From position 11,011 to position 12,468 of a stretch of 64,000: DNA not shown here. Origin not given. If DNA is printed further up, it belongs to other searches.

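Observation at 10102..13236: LysR-controlled operon pairing a bacterial IDO-family heme dioxygenase with an asparaginase-type Ntn amidohydrolase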

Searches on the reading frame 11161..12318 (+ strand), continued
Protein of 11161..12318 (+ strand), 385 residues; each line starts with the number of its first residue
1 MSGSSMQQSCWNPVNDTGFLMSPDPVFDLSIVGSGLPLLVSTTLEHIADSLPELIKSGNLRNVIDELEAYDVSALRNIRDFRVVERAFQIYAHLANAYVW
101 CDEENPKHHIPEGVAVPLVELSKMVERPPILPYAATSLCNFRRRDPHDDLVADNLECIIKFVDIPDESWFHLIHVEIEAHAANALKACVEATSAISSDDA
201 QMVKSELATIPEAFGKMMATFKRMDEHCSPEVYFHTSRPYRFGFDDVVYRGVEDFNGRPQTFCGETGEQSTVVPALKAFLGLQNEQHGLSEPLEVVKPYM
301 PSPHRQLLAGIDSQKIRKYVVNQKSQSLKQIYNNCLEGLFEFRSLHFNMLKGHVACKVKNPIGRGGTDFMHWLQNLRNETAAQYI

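Call 51: find_encoding_contigs(protein=P0046, flank=8000, max_places=1)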
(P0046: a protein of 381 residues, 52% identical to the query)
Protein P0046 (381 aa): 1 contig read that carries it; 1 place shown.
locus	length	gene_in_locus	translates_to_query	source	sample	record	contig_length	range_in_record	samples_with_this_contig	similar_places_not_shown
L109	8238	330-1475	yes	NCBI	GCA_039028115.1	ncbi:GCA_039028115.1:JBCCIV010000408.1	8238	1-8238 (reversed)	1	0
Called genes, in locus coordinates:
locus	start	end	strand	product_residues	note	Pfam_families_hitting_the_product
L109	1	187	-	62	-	?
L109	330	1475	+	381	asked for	PF01231:IDO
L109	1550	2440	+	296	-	PF01112:Asparaginase_2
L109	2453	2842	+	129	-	PF01042:Ribonuc_L-PSP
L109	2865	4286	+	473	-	PF07687:M20_dimer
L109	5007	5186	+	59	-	PF20939:MsrA_helical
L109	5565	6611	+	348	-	PF01408:GFO_IDH_MocA, PF02894:GFO_IDH_MocA_C, PF22725:GFO_IDH_MocA_C3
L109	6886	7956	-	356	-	PF11845:Tll0287-like, PF00672:HAMP (weak)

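Call 67: search_solved_structures(query=L104:9169-10308:+, max_evalue=1e-10)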
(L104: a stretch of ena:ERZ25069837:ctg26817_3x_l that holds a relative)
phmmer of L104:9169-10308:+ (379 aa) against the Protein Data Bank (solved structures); distinct sequences matched with E-value up to 1e-10: 7.
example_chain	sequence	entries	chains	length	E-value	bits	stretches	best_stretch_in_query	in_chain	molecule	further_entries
5ft8_A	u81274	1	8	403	5.8e-16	62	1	8-371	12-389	Cysteine desulfurase CsdA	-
4lw2_A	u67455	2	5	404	5.8e-16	62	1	8-371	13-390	Cysteine sulfinate desulfinase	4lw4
5ft4_A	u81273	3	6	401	6.1e-16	61.9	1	8-371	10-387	CYSTEINE DESULFURASE CSDA | L-CYSTEINE DESULFURASE CSDA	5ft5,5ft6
5b7s_A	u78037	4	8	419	9.9e-16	61.2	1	8-343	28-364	Cysteine desulfurase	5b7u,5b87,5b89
1qz9_A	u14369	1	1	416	2.4e-13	53.3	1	141-356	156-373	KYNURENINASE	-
8d8s_A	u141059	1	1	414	2.1e-12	50.2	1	98-300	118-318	Cysteine desulfurase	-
6a6e_A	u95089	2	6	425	1.2e-11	47.8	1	17-319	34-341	Cysteine desulfurase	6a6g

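Call 68: search_protein_families(library=ncbifam, proteins=[L104:9169-10308:+, L109:2865-4286:+, L109:2453-2842:+, L102:3605-4987:+, L104:6140-7012:+, L104:5212-5964:+, L101:6941-7777:-, L105:6108-7004:+], max_evalue=0.00001)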
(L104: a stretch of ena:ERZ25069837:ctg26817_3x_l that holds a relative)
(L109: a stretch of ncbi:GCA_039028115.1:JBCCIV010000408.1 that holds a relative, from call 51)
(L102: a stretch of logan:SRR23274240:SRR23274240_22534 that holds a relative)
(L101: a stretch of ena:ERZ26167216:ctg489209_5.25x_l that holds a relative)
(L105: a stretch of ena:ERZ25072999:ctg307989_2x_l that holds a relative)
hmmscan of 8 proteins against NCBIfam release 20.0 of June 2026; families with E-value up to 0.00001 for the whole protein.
L104:9169-10308:+ (379 aa): 35 families (the best 25 are shown)
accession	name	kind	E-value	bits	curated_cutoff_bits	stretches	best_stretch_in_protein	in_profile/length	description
TIGR01976.1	am_tr_V_VC1184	hypoth_equivalog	3.1e-24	86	352.35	1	8-235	7-241/401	cysteine desulfurase-like protein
TIGR01979.1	sufS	subfamily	6.7e-21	74.6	475.1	1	19-313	21-319/403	SufS family cysteine desulfurase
NF008126.0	PRK10874.1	equivalog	7.3e-21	74.7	607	1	8-373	10-389/401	cysteine desulfurase CsdA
TIGR03392.1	FeS_syn_CsdA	equivalog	4.3e-20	72.3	493.6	1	8-373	7-386/398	cysteine desulfurase CsdA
TIGR01977.1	am_tr_V_EF2568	hypoth_equivalog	6.9e-17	61.5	377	1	34-378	18-375/376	cysteine desulfurase family protein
TIGR01814.1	kynureninase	equivalog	7.3e-16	58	246.4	1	14-378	25-397/400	kynureninase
NF040779.1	Sec_lyase_SclA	exception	6.9e-15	54.8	525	1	18-336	1-317/378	selenocysteine lyase SclA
NF041166.1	f2_encap_cargo1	exception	1.8e-13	50.5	800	1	100-238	335-473/623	family 2A encapsulin nanocompartment cargo protein cysteine desulfurase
TIGR03402.1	FeS_nifS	equivalog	2.2e-12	46.5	530.75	1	18-220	1-206/379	cysteine desulfurase NifS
NF006791.0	PRK09295.1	equivalog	4.6e-12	45.7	661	1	99-305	112-317/406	cysteine desulfurase SufS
TIGR04343.1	egtE_PLP_lyase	equivalog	1.3e-10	40.6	400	1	124-321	117-304/370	ergothioneine biosynthesis PLP-dependent enzyme EgtE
NF046070.1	PyrdoxPyrvTramin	equivalog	1.9e-09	36.8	600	1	148-308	128-285/369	pyridoxamine--pyruvate transaminase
TIGR03235.1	DNA_S_dndA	equivalog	6.9e-09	35.5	480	1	62-344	46-314/353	cysteine desulfurase DndA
TIGR01326.1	OAH_OAS_sulfhy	subfamily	1.4e-08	33.9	495.1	1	127-224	123-215/418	O-acetylhomoserine aminocarboxypropyltransferase/cysteine synthase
NF005872.0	PRK07812.1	equivalog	2.7e-08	32.7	703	1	125-225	136-232/439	bifunctional o-acetylhomoserine/o-acetylserine sulfhydrylase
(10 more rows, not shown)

L109:2865-4286:+ (473 aa): 7 families
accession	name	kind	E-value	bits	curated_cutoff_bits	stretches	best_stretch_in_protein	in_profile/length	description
TIGR01891.1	amidohydrolases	subfamily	5.5e-73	246.2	153.75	1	20-407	3-347/366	amidohydrolase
NF040868.1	carboxypep_CpsA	equivalog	3.8e-15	55.5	500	1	7-302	4-306/391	carboxypeptidase CpsA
NF038260.1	ectoine_DoeB_2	equivalog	5.8e-15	55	550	1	21-292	11-285/378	N(2)-acetyl-L-2,4-diaminobutanoate deacetylase DoeB2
NF006365.0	PRK08588.1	subfamily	2.3e-12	46.9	289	1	63-275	55-275/383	succinyl-diaminopimelate desuccinylase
TIGR01910.1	DapE-ArgE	subfamily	1.6e-08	34.1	217.6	1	115-278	109-279/373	ArgE/DapE family deacylase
NF005602.0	PRK07338.1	equivalog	9.8e-08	31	357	1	186-278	207-298/409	hydrolase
NF004788.0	PRK06133.1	subfamily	1.4e-06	27.5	349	1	161-294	194-325/417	glutamate carboxypeptidase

L109:2453-2842:+ (129 aa): 3 families
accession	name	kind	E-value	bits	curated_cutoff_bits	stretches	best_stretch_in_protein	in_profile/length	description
TIGR00004.1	TIGR00004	subfamily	2.5e-42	144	106.25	1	2-122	2-123/125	Rid family detoxifying hydrolase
NF008490.0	PRK11401.1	equivalog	8.2e-23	80.7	222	1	2-122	3-125/129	enamine/imine deaminase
TIGR03610.1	RutC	equivalog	2e-17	63.5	169.1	1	8-124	10-126/127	pyrimidine utilization protein C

L102:3605-4987:+ (460 aa): 1 family
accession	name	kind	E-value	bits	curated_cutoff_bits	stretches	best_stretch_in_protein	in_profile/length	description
NF037979.1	Na_transp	subfamily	5.8e-34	117.8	50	1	8-399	2-375/419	sodium-dependent transporter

L104:6140-7012:+ (290 aa): 2 families
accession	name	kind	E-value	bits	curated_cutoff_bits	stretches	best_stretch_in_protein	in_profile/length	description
NF008887.0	PRK11921.1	equivalog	2.4e-10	39.9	635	1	48-271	25-237/396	anaerobic nitric oxide reductase flavorubredoxin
NF003954.0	PRK05452.1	equivalog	1.5e-06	27.4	711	1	60-124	35-99/479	anaerobic nitric oxide reductase flavorubredoxin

L104:5212-5964:+ (250 aa): 2 families
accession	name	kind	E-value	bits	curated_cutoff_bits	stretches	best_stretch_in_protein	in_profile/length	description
NF003954.0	PRK05452.1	equivalog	9.6e-13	47.8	711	1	28-229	38-234/479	anaerobic nitric oxide reductase flavorubredoxin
NF008887.0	PRK11921.1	equivalog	1.7e-10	40.3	635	1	30-228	39-231/396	anaerobic nitric oxide reductase flavorubredoxin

L101:6941-7777:- (278 aa): 22 families
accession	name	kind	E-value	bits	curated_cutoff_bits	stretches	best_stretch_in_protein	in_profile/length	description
NF012174.0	tet_MFS_A_B_C_D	equivalog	5.7e-27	94.5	475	1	2-244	138-372/382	Tet(A)/Tet(B)/Tet(C) family tetracycline efflux MFS transporter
NF045486.1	tet_MFS_30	exception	2.6e-22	79.6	730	1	1-232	138-361/392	tetracycline efflux MFS transporter Tet(30)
NF012191.0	tet_MFS_C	exception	1.1e-15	57.5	850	1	2-244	141-375/396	tetracycline efflux MFS transporter Tet(C)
TIGR00900.1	2A0121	subfamily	3.3e-15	56.3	319.6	2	5-232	140-364/364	H+ Antiporter protein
NF012195.0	tet_MFS_H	exception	1.2e-14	54.2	840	1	2-249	139-379/392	tetracycline efflux MFS transporter Tet(H)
NF012207.0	tet_MFS_H_J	exception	1.7e-14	53.6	700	1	2-247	139-377/392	Tet(H)/Tet(J) family tetracycline efflux MFS transporter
NF045488.1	tet_MFS_62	exception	1.4e-13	50.8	775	1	4-229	140-357/385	tetracycline efflux MFS transporter Tet(62)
NF012193.0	tet_MFS_A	exception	2.1e-13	50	840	1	5-229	143-359/394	tetracycline efflux MFS transporter Tet(A)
NF012177.1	tet_MFS_42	exception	1.4e-12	47.6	850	1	3-249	135-380/411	tetracycline efflux MFS transporter Tet(42)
NF012192.0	tet_MFS_G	exception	4.5e-12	45.7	800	1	4-239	141-369/391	tetracycline efflux MFS transporter Tet(G)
NF012194.0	tet_MFS_J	exception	7.6e-12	44.8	870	1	2-242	139-372/398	tetracycline efflux MFS transporter Tet(J)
NF012187.0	tet_MFS_E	exception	5.8e-11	42.1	820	1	5-232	142-362/405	tetracycline efflux MFS transporter Tet(E)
NF012186.0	tet_MFS_D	exception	7.5e-11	41.7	775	1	3-232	140-359/394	tetracycline efflux MFS transporter Tet(D)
NF012188.1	tet_MFS_Y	exception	1.4e-10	40.8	820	1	5-230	142-358/391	tetracycline efflux MFS transporter Tet(Y)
NF012190.1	tet_MFS_B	exception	3.4e-10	39.5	850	1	3-229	140-358/400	tetracycline efflux MFS transporter Tet(B)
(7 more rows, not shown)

L105:6108-7004:+ (298 aa): 0 families
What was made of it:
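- In one locus a class-V PLP enzyme related to cysteine-sulfinate desulfinase and kynureninase follows the hydrolase (calls 67, 68).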

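Call 77: predict_structure(alignment_id=A1)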
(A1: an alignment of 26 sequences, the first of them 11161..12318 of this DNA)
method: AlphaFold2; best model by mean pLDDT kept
length: 385 residues; sequences in the alignment: 26
mean_pLDDT: 89.5   pTM: 0.90
mean pLDDT of the five models: 89.5, 87.8, 87.1, 86.9, 86.6
residues with pLDDT >= 90: 282; 70-90: 74; 50-70: 14; < 50: 15
segments of 3 or more residues with pLDDT < 50: 1-3, 356-367
pLDDT, mean of each block of 10 residues (from residue 1): 69 87 95 93 97 94 97 94 97 95 90 98 96 93 95 96 91 95 94 96 97 96 90 76 89 96 85 92 68 81 93 96 96 97 90 57 50 86 93
secondary structure, 60 per line:
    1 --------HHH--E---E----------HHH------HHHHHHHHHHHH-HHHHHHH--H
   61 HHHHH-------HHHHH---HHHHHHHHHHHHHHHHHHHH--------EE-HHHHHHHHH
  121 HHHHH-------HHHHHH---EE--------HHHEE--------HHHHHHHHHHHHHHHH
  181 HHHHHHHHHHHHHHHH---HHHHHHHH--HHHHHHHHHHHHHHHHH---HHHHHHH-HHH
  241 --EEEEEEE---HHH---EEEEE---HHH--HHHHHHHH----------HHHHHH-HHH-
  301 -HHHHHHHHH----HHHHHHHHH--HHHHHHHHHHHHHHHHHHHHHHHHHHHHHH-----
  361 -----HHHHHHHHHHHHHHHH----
elements in order: H38-49 H51-57 H60-65 H73-77 H81-100 H112-125 H133-138 H165-196 H200-207 H210-226 H230-236 E243-249 E259-263 H272-279 H290-295 H302-310 H315-323 H326-355 H366-381
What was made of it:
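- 11161..12318 (+): IDO-family haem dioxygenase. Probable true start is 11176 (380 aa). The proximal His346 codon is 12196-12198. The loop motif is GRGGTD at residues 363-368. AlphaFold2 mean pLDDT 89.5 and pTM 0.90 (call 77).
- On IDO family (PF01231) haem dioxygenase: AlphaFold2 model has pLDDT 89.5 and pTM 0.90 (call 77).
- The model folds confidently apart from the JK loop (pLDDT below 50 at residues 356-367; call 77).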

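Call 80: fold_search(model_id=the predicted structure, library=pdb)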
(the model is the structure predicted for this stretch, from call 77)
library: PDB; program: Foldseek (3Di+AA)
matches with E <= 10: 473; with E <= 0.001: 172
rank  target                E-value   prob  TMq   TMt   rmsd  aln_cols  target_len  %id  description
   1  9s1x                  1.2e-21  1.00  0.88  0.89   4.0       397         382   26  Crystal structure of human IDO1 in complex with iDeg-9 (released 2025-12-10)
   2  6ubp_B                2.0e-21  1.00  0.89  0.92   2.0       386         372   26  Crystal structure of a photochemical intermediate of human indoleamine 2,3-dioxygenase 1 in complex with carbon monoxi (released 2021-02-03)
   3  5ek2_B                5.2e-21  1.00  0.89  0.91   2.1       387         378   27  Crystal structure of the indoleamine 2,3-dioxygenagse 1 (IDO1) complexed with NLG919 analogue (released 2015-12-23)
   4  6e44_B                5.4e-21  1.00  0.88  0.91   2.2       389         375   27  CRYSTAL STRUCTURE OF HUMAN INDOLEAMINE 2,3-DIOXYGENASE 1 (IDO1) free enzyme in the ferric state (released 2018-11-14)
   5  9s1w                  5.4e-21  1.00  0.87  0.89   4.1       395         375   26  Crystal structure of human IDO1 in complex with iDeg-7 (released 2025-12-10)
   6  6e43_B                5.9e-21  1.00  0.88  0.91   2.4       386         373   26  Crystal structure of human indoleamine 2,3-dioxygenase 1 (IDO1) in complex with a BMS-978587 analog (released 2018-11-14)
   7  6e43_C                7.1e-21  1.00  0.87  0.89   2.3       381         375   26  Crystal structure of human indoleamine 2,3-dioxygenase 1 (IDO1) in complex with a BMS-978587 analog (released 2018-11-14)
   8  8i7l_B                7.8e-21  1.00  0.86  0.92   2.8       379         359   26  Crystal structure of indoleamine 2,3-dioxygenagse 1 (IDO1) complexed with a novel inhibitor (released 2023-02-15)
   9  6e43_A                7.8e-21  1.00  0.87  0.90   2.4       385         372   26  Crystal structure of human indoleamine 2,3-dioxygenase 1 (IDO1) in complex with a BMS-978587 analog (released 2018-11-14)
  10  5ek4_A                7.8e-21  1.00  0.86  0.89   2.7       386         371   26  Crystal structure of the indoleamine 2,3-dioxygenagse 1 (IDO1) complexed with NLG919 analogue (released 2015-12-23)
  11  5wn8_B                8.2e-21  1.00  0.87  0.91   2.5       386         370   27  Structural Insights into Substrate and Inhibitor Binding Sites in Human Indoleamine 2,3-Dioxygenase 1 (released 2017-12-06)
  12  9ew0_B                8.9e-21  1.00  0.87  0.89   2.4       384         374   26  Holo IDO with a bound inhibitor (released 2025-04-02)
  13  6wpe_B                8.9e-21  1.00  0.88  0.90   2.9       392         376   26  HUMAN IDO1 IN COMPLEX WITH COMPOUND 4 (released 2021-03-10)
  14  7m63_B                1.0e-20  1.00  0.87  0.91   2.1       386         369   26  Crystal structure of the indoleamine 2,3-dioxygenagse 1 (IDO1) complexed with IACS-70099 (released 2021-09-01)
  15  6mq6_B                1.0e-20  1.00  0.86  0.90   2.2       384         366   26  Mapping the binding trajectory of a suicide inhibitor in human indoleamine 2,3-dioxygenase 1 (released 2018-11-07)
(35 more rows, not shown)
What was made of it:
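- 11161..12318 (+): Foldseek against IDO1: TM 0.88-0.89, rmsd about 2 A (call 80).
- On IDO family (PF01231) haem dioxygenase: The top 50 Foldseek PDB hits are all IDO1 or IDO2, with TM 0.85-0.89 and rmsd 2.0-4.1 A (call 80).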
